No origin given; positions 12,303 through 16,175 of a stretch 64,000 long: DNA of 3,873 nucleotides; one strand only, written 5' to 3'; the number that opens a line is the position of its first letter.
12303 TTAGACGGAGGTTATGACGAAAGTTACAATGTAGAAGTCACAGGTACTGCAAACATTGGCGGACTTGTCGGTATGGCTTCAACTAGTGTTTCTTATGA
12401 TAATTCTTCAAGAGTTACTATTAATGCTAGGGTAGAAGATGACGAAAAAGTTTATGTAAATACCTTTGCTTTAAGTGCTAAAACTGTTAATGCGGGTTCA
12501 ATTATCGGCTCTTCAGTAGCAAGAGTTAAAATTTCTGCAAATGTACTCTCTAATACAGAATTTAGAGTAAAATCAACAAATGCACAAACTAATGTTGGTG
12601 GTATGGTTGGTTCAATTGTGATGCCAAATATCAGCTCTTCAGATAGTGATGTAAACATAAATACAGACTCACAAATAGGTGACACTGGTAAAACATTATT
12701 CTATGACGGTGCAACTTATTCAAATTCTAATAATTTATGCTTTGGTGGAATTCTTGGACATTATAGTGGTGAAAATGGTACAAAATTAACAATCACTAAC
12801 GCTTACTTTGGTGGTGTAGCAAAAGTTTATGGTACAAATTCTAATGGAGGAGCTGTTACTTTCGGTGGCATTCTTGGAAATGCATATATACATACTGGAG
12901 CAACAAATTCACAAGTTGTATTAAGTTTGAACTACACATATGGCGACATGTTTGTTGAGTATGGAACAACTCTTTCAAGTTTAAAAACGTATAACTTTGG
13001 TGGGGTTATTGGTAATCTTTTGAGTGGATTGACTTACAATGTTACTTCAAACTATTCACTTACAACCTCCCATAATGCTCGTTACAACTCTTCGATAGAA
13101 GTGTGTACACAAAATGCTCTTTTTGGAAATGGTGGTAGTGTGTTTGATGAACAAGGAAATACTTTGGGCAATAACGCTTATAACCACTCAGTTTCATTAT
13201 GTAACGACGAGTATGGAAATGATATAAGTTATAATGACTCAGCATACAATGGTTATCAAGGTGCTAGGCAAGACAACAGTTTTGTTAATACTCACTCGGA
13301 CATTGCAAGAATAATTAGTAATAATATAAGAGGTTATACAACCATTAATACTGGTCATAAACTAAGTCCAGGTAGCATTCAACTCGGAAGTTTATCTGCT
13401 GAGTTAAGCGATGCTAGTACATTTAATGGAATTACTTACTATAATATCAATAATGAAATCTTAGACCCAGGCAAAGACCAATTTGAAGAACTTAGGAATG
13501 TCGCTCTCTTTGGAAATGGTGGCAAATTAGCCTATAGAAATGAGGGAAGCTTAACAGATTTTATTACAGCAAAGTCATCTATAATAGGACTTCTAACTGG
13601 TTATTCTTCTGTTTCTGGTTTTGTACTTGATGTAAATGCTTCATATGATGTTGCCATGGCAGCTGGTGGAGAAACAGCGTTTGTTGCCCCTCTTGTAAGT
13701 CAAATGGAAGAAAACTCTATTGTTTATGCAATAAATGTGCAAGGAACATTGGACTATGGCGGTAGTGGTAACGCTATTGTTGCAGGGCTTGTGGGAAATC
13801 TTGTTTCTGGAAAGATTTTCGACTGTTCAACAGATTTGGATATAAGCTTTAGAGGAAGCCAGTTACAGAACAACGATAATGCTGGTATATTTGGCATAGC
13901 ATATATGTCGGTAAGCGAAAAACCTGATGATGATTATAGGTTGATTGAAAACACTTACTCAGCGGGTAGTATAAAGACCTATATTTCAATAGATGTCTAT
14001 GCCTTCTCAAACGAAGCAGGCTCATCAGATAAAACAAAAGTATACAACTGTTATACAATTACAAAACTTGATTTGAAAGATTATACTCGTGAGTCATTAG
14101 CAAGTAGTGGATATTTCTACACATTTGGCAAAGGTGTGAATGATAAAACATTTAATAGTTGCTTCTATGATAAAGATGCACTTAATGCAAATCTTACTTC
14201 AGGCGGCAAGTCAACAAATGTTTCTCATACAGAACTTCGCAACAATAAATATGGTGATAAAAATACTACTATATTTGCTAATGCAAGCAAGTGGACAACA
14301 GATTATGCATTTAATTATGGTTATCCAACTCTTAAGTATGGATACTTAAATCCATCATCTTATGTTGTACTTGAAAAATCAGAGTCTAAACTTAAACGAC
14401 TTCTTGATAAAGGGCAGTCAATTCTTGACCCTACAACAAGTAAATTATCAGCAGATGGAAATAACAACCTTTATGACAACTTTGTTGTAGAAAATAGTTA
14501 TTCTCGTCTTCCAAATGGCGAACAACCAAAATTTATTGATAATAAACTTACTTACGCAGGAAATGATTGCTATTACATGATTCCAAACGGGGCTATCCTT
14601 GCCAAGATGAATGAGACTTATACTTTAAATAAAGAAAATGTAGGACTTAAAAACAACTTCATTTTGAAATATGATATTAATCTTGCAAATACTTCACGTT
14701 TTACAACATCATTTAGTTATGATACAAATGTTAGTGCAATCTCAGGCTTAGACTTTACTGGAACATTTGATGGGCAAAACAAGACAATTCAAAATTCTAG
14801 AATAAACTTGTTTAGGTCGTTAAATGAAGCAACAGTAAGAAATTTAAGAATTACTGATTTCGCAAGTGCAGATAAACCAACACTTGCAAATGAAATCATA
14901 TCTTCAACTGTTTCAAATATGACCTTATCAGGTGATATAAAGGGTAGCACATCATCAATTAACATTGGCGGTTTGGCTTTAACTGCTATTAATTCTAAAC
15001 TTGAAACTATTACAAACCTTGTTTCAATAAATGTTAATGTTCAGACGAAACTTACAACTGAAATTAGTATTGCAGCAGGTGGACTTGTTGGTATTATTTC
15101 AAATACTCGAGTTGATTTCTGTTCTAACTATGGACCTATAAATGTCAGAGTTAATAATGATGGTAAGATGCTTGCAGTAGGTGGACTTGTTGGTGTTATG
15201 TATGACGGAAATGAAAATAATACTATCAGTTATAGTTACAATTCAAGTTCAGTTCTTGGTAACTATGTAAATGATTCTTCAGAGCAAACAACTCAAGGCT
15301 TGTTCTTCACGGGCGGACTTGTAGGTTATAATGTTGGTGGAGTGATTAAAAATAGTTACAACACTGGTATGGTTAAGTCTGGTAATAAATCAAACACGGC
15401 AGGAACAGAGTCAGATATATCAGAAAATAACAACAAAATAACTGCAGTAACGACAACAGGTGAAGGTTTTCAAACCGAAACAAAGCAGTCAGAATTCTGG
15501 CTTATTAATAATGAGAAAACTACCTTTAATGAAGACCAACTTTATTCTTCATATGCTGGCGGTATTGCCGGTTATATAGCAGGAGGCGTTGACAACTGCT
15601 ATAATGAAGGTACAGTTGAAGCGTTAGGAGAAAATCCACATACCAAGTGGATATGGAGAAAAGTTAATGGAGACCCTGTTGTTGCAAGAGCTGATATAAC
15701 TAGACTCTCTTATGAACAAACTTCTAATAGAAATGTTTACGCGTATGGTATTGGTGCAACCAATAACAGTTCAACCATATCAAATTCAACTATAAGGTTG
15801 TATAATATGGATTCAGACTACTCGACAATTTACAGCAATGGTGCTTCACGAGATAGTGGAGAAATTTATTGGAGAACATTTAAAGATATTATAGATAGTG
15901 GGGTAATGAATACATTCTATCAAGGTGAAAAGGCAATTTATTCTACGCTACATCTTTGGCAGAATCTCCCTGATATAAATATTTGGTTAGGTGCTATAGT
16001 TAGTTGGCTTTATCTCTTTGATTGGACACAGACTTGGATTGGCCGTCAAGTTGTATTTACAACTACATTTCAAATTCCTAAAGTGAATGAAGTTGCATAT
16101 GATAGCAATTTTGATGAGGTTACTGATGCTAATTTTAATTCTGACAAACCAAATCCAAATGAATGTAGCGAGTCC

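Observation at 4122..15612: Giant ORF 1 is modular: at least six GLUG-type glycine-motif blocks opened by a recurring module head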

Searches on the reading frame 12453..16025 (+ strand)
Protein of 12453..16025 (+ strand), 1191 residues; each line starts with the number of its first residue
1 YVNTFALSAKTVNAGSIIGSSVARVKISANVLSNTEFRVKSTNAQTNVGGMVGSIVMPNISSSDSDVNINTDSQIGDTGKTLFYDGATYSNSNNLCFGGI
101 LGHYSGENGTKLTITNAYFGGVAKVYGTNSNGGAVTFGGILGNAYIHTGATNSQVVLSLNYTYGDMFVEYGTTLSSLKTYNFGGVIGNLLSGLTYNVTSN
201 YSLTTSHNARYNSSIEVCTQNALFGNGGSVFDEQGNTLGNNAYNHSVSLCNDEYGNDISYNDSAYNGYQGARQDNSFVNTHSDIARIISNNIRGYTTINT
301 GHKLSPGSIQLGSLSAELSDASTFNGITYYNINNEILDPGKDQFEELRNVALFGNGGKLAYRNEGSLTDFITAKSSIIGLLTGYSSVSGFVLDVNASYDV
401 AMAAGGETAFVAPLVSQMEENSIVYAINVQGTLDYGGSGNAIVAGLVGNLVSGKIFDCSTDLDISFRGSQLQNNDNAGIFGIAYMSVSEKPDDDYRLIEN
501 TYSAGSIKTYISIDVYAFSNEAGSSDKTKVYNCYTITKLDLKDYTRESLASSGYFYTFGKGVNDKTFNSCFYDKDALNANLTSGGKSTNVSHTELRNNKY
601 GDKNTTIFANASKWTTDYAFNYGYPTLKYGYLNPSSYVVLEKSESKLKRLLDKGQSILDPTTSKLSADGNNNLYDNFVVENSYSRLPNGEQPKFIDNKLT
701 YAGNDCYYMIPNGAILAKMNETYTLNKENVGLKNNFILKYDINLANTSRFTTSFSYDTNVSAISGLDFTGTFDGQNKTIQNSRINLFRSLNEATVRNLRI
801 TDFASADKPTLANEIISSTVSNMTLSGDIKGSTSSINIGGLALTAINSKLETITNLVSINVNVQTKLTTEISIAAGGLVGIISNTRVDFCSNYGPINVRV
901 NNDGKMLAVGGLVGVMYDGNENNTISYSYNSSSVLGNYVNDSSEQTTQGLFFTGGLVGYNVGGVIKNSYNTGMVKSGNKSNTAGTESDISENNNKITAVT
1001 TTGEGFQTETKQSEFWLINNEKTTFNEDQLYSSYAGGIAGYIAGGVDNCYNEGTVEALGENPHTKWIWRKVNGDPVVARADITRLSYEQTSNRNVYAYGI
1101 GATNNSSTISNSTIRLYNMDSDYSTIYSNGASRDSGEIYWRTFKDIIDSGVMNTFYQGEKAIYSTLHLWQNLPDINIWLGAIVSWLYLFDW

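Call 93: search_solved_structures(query=A3, max_evalue=0.01, show_alignments=2)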
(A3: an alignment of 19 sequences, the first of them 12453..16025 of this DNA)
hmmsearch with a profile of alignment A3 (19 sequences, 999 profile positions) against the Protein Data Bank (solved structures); distinct sequences matched with E-value up to 0.01: 5.
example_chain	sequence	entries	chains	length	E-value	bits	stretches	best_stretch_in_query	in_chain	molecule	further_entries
6xjb_A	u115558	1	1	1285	1e-19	73.4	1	618-854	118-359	Immunoglobulin A1 protease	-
7jgj_A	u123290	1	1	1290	1e-19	73.4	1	618-854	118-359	Immunoglobulin A1 protease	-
6xja_P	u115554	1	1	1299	1e-19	73.4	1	618-854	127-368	Immunoglobulin A1 protease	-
7uvl_P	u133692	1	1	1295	5.7e-18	67.6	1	596-878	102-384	LPXTG-motif cell wall anchor domain protein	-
7uvk_A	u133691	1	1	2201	2.6e-17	65.4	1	565-878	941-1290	IgA1 Protease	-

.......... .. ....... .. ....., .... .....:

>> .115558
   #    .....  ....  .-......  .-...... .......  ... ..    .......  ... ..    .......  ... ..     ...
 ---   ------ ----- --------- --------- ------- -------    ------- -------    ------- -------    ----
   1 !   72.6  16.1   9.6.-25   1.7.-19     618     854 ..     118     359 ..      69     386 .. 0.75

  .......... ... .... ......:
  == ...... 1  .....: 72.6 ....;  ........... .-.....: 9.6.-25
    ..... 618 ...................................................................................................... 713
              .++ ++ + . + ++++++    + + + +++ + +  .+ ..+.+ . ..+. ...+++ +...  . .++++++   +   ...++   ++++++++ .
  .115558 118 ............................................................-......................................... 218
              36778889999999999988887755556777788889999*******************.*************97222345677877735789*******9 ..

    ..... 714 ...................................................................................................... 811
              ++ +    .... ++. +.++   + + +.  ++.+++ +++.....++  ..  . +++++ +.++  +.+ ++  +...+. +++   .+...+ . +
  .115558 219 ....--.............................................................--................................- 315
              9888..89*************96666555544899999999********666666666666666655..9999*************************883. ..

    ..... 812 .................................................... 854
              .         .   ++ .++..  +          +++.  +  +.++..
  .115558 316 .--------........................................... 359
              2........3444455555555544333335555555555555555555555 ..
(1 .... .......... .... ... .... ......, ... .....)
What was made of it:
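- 14562..15635 (+): Module F (aa 4563-4920): canonical head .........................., and 4-5 rungs. The profile hits the IgA1-protease beta-helix domain at E 1e-19 (call 93).
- Closest known: N-terminal-domain beta-helix of Gram-positive M26 IgA1 metalloproteases. Same: Module F is homologous by sequence over about 240 residues of the beta-helix (E 1e-19; call 93).
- The F profile hits the IgA1-protease beta-helix domain at E 1e-19 (call 93).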

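Call 96: predict_structure(alignment_id=A3)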
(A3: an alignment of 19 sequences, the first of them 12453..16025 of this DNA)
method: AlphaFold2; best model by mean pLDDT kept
length: 1191 residues; sequences in the alignment: 19
mean_pLDDT: 66.0   pTM: 0.58
mean pLDDT of the five models: 66.0, 64.1, 62.3, 60.7, 57.1
residues with pLDDT >= 90: 146; 70-90: 386; 50-70: 354; < 50: 305
segments of 3 or more residues with pLDDT < 50: 1-6, 171-174, 205-215, 218-220, 238-310, 316-326, 545-550, 601-635, 658-661, 663-669, 751-761, 984-1022, 1085-1089, 1117-1125, 1128-1180, 1184-1191
pLDDT, mean of each block of 10 residues (from residue 1): 43 83 78 71 77 81 54 74 71 80 84 80 57 73 78 74 58 55 74 64 50 47 57 48 42 43 34 36 40 37 40 48 47 60 67 63 57 71 75 73 63 87 76 75 88 79 74 68 76 69 70 73 63 63 48 60 61 59 56 53 43 44 37 62 83 63 45 80 68 80 86 73 57 82 68 42 69 92 88 96 90 96 96 83 96 97 67 89 95 94 82 84 90 88 72 93 88 81 51 37 34 44 57 85 83 75 56 55 50 67 73 52 46 35 43 39 43 41 45 37
secondary structure, 60 per line:
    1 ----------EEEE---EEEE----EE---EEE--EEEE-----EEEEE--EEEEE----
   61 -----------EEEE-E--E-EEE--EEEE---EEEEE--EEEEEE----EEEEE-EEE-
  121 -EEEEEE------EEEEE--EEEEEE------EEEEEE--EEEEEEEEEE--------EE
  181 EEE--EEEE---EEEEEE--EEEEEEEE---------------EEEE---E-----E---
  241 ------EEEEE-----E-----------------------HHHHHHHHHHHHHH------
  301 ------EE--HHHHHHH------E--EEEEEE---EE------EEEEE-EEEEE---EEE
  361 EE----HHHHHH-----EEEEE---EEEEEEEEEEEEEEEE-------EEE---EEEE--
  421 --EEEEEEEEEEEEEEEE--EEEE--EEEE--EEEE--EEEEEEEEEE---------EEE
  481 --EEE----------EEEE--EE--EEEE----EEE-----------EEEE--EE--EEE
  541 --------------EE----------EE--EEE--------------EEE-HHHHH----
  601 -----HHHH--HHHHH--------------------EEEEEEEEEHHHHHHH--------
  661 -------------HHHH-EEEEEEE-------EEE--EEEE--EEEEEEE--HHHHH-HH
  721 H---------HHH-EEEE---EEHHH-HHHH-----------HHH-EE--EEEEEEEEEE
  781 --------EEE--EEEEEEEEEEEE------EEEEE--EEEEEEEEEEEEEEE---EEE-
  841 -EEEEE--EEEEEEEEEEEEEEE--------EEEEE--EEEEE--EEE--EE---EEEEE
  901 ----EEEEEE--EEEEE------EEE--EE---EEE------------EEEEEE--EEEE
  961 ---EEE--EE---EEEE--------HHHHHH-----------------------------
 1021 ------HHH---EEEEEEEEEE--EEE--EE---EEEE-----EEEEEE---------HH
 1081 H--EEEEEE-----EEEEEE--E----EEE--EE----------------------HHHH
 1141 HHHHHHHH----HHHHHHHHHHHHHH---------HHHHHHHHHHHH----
elements in order (helices of 4 or more, strands of 3 or more residues): E11-14 E18-21 E31-33 E36-39 E45-49 E52-56 E72-75 E82-84 E87-90 E94-98 E101-106 E111-115 E117-119 E122-127 E134-138 E141-146 E153-158 E161-170 E179-183 E186-189 E193-198 E201-208 E224-227 E247-251 H281-294 H311-317 E327-332 E344-348 E350-354 E358-362 H367-372 E378-382 E386-401 E409-411 E415-418 E423-438 E441-444 E447-450 E453-456 E459-468 E478-480 E483-485 E496-499 E506-509 E514-516 E528-531 E538-540 E571-573 E588-590 H592-596 H606-609 H612-616 E637-645 H646-652 H674-677 E679-685 E693-695 E698-701 E704-710 H713-717 E735-738 H748-751 E771-780 E789-791 E794-805 E812-816 E819-833 E837-839 E842-846 E849-863 E872-876 E879-883 E886-888 E896-900 E905-910 E913-917 E924-926 E934-936 E949-954 E957-960 E964-966 E974-977 H986-991 E1033-1042 E1045-1047 E1055-1058 E1064-1069 E1084-1089 E1095-1100 E1108-1110 H1137-1148 H1153-1166 H1176-1187
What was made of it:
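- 13425..14135 (+): Module E (aa 4184-4420): degenerate head .................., and about 3 rungs (VAGLVGN, AGIFGIA, YAFSN). Model 2 pLDDT 55-88 (call 96).
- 14562..15635 (+): Model pLDDT 82-97 (call 96).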

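Call 99: fold_search(model_id=the predicted structure, library=pdb)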
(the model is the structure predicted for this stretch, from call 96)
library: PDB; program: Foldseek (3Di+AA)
matches with E <= 10: 265; with E <= 0.001: 0
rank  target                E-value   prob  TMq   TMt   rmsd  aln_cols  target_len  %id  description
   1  7uvk                  1.7e-03  1.00  0.16  0.15  12.6       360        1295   18  G. haemolysans IgA1 protease (released 2022-11-23)
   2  3n6z                  4.4e-03  1.00  0.15  0.46  11.7       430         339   17  Crystal structure of a putative immunoglobulin A1 protease (BACOVA_03286) from Bacteroides ovatus at 1.30 A resolution (released 2010-07-21)
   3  6xjb                  5.0e-03  1.00  0.14  0.13  14.5       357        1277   16  IgA1 Protease (released 2020-12-09)
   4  6xja_P                5.5e-03  1.00  0.14  0.13  11.9       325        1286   14  Streptococcus Pneumoniae IgA1 Protease with IgA1 substrate (released 2021-01-20)
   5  8bwk_A                6.9e-03  0.21  0.10  0.15  25.0      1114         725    8  Metagenomic derived PL6 alginate lyase (released 2023-12-20)
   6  8bwk_D                7.2e-03  0.14  0.09  0.13  24.4      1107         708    9  Metagenomic derived PL6 alginate lyase (released 2023-12-20)
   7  5gkd_A                8.6e-03  0.30  0.12  0.17  26.1      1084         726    8  Structure of PL6 family alginate lyase AlyGC (released 2017-02-08)
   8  5gkq_A                1.0e-02  0.21  0.11  0.16  27.2      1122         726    8  Structure of PL6 family alginate lyase AlyGC mutant-R241A (released 2017-02-08)
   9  7o7t                  1.3e-02  0.21  0.11  0.15  27.5      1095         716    9  Structure of the PL6 family alginate lyase Patl3640 from Pseudoalteromonas atlantica T6c in complex with 4-deoxy-L-eryth (released 2021-07-28)
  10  8yk3_A                2.3e-02  0.10  0.07  0.11  25.6       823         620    8  Blood group B alpha-1,3-galactosidase AgaBb from Bifidobacterium bifidum, construct T7-tag_24-673 (released 2024-07-10)
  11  4pmh                  3.7e-02  0.92  0.13  0.34  15.0       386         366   10  The structure of rice weevil pectin methyl esterase (released 2014-11-12)
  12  8tne_C                3.7e-02  0.85  0.12  0.31  11.0       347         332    8  Crystal structure of bacterial pectin methylesterase Pme8A from rumen Butyrivibrio (released 2023-08-16)
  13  8tne_A                4.8e-02  0.63  0.10  0.27  12.2       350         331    8  Crystal structure of bacterial pectin methylesterase Pme8A from rumen Butyrivibrio (released 2023-08-16)
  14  1gq8                  5.0e-02  0.57  0.10  0.28  12.3       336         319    9  Pectin methylesterase from Carrot (released 2002-04-18)
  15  7uvl_P                6.0e-02  1.00  0.17  0.15  12.8       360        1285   20  IgA1 Protease with IgA1 substrate (released 2022-11-23)
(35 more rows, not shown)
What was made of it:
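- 14562..15635 (+): Top fold hits are 7uvk, 3n6z, 6xjb and 6xja (call 99).
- Closest known: N-terminal-domain beta-helix of Gram-positive M26 IgA1 metalloproteases. Same: These are top fold hits (call 99).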

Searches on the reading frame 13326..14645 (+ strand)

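Call 7: search_protein_families(library=pfam, proteins=[window:13326-14645:+], max_evalue=10)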
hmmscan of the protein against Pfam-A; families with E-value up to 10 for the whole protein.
window:13326-14645:+ (440 aa): 1 family
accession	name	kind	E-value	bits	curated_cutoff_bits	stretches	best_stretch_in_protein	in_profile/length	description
PF05818.17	TraT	-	0.052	13.8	31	1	103-322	84-190/214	Enterobacterial TraT complement resistance protein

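Call 106: search_protein_families(library=ncbifam, proteins=[window:13326-14561:+], max_evalue=0.01)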
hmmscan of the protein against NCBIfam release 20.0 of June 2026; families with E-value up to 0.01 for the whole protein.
window:13326-14561:+ (412 aa): 0 families
